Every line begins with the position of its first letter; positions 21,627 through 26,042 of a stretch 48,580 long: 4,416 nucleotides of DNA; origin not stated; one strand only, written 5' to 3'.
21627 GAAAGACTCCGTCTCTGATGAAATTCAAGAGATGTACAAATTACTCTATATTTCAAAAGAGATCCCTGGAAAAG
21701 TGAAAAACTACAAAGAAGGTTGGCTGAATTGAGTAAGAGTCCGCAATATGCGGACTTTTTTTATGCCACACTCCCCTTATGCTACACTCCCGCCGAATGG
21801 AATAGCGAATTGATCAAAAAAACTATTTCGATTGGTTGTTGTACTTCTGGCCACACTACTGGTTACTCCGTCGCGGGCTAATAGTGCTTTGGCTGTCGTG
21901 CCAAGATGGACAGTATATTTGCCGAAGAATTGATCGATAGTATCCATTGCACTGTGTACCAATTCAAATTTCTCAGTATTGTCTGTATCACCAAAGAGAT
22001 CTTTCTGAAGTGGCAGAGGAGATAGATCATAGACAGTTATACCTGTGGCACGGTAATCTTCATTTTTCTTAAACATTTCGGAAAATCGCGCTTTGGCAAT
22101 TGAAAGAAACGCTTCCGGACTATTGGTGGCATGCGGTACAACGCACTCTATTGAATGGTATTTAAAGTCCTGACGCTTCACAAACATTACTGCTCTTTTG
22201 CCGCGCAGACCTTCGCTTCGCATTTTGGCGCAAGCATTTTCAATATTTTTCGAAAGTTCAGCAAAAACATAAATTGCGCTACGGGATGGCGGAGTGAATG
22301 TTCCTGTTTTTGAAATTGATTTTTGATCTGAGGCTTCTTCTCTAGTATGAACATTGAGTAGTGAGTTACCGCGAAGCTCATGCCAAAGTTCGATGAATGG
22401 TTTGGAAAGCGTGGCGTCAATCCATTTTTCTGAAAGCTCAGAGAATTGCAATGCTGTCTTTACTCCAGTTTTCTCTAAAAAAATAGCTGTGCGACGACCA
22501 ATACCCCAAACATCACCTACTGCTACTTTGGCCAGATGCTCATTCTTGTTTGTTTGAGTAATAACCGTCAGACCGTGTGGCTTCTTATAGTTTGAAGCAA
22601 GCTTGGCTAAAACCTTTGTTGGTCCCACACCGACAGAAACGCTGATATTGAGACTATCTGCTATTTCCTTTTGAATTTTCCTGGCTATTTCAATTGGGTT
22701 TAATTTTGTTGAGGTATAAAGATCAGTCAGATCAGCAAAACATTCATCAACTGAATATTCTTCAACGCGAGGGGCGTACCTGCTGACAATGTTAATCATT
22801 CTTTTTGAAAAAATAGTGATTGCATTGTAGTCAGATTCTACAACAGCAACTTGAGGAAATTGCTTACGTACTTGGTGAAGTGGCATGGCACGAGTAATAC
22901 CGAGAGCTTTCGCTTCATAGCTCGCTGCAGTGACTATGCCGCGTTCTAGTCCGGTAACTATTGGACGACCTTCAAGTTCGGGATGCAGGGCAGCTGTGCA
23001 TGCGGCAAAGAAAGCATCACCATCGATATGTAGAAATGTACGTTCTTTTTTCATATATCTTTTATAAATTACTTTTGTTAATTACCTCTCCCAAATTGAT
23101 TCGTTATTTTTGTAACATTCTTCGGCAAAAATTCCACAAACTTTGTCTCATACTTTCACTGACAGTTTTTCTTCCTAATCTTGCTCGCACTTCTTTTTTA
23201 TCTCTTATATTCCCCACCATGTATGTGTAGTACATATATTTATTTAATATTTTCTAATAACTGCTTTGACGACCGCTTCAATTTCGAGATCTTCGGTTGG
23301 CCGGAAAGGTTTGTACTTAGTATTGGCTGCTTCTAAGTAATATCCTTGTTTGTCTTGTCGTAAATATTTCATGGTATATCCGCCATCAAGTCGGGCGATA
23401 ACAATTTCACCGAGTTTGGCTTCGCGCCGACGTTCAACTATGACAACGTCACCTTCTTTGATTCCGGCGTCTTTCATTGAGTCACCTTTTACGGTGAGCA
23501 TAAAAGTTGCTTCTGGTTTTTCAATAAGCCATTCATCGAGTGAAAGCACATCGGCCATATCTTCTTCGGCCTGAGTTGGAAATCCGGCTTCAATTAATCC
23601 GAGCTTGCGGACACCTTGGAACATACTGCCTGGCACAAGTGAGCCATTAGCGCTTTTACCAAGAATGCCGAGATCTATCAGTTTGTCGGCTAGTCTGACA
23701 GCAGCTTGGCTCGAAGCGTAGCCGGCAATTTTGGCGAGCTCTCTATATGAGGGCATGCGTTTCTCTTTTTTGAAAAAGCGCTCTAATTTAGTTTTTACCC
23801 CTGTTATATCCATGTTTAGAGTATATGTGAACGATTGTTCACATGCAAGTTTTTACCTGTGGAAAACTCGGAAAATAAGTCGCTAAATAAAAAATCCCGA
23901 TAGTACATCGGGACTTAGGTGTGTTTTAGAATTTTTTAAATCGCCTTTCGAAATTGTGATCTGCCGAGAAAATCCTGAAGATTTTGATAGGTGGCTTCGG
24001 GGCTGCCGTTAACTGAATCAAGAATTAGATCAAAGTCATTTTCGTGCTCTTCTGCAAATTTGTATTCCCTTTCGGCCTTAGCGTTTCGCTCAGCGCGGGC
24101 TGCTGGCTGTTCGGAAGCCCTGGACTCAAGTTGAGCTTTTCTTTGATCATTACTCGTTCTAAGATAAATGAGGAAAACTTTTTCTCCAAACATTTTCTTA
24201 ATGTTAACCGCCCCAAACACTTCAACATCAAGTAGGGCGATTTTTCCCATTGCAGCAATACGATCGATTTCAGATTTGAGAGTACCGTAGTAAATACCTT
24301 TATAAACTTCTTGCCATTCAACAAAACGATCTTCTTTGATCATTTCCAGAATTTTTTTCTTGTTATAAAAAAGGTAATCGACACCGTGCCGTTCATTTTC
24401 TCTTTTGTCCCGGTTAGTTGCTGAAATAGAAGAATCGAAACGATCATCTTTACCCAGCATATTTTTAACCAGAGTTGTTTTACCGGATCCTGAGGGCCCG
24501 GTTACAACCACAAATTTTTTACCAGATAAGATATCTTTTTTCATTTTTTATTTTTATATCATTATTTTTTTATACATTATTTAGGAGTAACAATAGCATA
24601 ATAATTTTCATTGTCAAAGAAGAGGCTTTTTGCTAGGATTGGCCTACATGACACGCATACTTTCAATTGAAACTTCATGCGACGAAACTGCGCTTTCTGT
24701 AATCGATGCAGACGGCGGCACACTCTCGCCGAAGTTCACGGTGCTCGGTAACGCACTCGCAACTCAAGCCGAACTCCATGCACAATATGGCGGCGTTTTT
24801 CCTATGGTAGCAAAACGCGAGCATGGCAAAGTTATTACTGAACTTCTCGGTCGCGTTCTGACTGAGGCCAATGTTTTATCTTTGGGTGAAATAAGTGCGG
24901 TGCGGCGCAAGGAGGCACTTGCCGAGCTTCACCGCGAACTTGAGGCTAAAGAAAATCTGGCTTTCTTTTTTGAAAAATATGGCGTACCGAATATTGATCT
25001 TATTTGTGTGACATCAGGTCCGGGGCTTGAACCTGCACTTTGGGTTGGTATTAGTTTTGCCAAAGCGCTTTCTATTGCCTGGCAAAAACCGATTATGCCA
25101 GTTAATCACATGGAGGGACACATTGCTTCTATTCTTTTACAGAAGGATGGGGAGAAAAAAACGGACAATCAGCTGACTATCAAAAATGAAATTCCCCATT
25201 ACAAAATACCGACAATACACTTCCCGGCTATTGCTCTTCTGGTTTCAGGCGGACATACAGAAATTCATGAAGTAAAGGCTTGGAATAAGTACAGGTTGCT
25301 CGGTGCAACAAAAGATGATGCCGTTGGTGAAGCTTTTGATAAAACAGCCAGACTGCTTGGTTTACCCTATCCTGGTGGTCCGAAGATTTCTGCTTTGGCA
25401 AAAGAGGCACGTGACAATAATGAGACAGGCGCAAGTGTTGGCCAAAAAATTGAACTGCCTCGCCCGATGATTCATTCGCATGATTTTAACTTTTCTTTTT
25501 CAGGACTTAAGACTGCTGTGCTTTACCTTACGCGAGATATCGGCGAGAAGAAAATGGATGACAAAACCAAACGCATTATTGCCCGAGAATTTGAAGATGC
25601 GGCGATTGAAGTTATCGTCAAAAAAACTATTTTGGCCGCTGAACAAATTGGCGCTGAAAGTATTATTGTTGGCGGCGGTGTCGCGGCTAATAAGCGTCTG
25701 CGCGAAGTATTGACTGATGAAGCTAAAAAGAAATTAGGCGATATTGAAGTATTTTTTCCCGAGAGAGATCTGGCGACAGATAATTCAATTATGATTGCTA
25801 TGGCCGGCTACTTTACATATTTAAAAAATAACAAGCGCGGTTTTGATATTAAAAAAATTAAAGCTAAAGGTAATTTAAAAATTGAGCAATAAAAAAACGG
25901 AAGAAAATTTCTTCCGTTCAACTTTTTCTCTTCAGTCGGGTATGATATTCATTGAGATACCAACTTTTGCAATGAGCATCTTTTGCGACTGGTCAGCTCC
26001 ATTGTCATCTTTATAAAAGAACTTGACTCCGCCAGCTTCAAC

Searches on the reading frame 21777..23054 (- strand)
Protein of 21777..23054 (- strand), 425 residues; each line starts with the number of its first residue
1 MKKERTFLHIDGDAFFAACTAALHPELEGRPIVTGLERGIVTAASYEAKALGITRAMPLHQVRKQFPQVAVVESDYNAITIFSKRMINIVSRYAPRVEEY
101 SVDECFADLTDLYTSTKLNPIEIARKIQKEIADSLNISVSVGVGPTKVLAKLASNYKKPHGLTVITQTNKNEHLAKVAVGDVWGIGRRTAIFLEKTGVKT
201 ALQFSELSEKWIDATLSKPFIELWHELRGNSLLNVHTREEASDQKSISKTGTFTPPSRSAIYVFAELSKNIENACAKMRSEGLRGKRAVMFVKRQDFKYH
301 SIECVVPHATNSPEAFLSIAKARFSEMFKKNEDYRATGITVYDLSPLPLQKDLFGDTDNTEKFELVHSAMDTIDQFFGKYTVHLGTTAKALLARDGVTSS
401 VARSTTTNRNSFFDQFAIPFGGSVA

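Call 8: search_protein_families(library=pfam, proteins=[window:21777-23054:-], max_evalue=0.001)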
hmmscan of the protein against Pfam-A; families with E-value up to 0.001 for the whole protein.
window:21777-23054:- (425 aa): 2 families
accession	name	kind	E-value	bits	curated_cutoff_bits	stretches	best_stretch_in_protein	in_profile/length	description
PF00817.25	IMS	-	5.4e-43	146.9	23.2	1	10-155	1-148/148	impB/mucB/samB family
PF11799.13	IMS_C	-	8.5e-15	55.6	20.7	1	245-346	2-101/109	impB/mucB/samB family C-terminal domain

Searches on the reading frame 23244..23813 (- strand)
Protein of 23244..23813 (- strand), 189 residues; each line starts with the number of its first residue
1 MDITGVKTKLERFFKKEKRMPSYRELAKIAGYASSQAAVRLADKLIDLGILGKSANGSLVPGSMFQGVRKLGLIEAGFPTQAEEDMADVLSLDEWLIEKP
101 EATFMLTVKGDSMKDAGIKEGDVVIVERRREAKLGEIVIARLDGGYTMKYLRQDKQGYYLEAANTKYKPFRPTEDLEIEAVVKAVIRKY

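Call 62: search_protein_families(library=pfam, proteins=[window:23244-23813:-], max_evalue=0.001)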
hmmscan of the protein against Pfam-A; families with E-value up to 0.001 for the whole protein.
window:23244-23813:- (189 aa): 1 family
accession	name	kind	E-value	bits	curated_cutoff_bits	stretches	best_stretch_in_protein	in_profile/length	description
PF00717.28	Peptidase_S24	-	3.5e-26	91.6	23.3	1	72-182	4-115/116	Peptidase S24-like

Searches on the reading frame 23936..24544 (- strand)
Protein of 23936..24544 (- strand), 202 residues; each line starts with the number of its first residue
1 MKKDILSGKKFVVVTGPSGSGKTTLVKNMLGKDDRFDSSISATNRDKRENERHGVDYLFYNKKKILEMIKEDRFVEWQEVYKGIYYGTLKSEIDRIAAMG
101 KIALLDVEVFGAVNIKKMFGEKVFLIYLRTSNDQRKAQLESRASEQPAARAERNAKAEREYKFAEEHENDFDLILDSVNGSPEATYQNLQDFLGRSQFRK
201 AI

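Call 62: search_protein_families(library=pfam, proteins=[window:23936-24544:-], max_evalue=0.001)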
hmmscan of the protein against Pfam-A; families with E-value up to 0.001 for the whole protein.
window:23936-24544:- (202 aa): 11 families
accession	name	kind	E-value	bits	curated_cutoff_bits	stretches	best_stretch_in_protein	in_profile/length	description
PF00625.27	Guanylate_kin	-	2.3e-34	119.1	25.2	1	10-193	3-179/182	Guanylate kinase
PF00005.33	ABC_tran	-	7.4e-06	27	25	1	10-88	12-80/137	ABC transporter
PF01637.24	ATPase_2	-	1.3e-05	25.5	33.2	1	9-75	20-84/225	ATPase domain predominantly from Archaea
PF13401.12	AAA_22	-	1.4e-05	25.9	27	1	7-35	3-31/130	AAA domain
PF13191.12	AAA_16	-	4e-05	24.6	32.6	0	8-30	22-45/167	AAA ATPase domain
PF20720.3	nSTAND3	-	8e-05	22.8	27.2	1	3-29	11-37/155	Novel STAND NTPase 3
PF13671.12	AAA_33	-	0.00023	21.9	27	0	12-32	2-22/143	AAA domain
PF13238.12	AAA_18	-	0.00029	21.7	29.4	0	12-157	1-124/128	AAA domain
PF13173.12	AAA_14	-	0.00031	21.2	27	0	9-68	2-57/129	AAA domain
PF02492.25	cobW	-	0.00063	19.8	20.7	0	12-31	3-22/180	CobW/HypB/UreG, nucleotide-binding domain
PF00485.24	PRK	-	0.00078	19.7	22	0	12-29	2-19/196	Phosphoribulokinase / Uridine kinase family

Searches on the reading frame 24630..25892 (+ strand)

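Call 8: search_protein_families(library=pfam, proteins=[window:24630-25892:+], max_evalue=0.001)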
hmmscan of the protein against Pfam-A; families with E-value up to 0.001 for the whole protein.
window:24630-25892:+ (420 aa): 2 families
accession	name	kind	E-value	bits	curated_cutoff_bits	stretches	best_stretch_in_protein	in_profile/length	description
PF00814.31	TsaD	-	4.3e-74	250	24.8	3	195-390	103-263/264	tRNA N6-adenosine threonylcarbamoyltransferase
PF22521.2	HypF_C_2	-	1.8e-06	28.3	27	1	286-386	136-236/241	Carbamoyltransferase, Kae1-like Domain, second subdomain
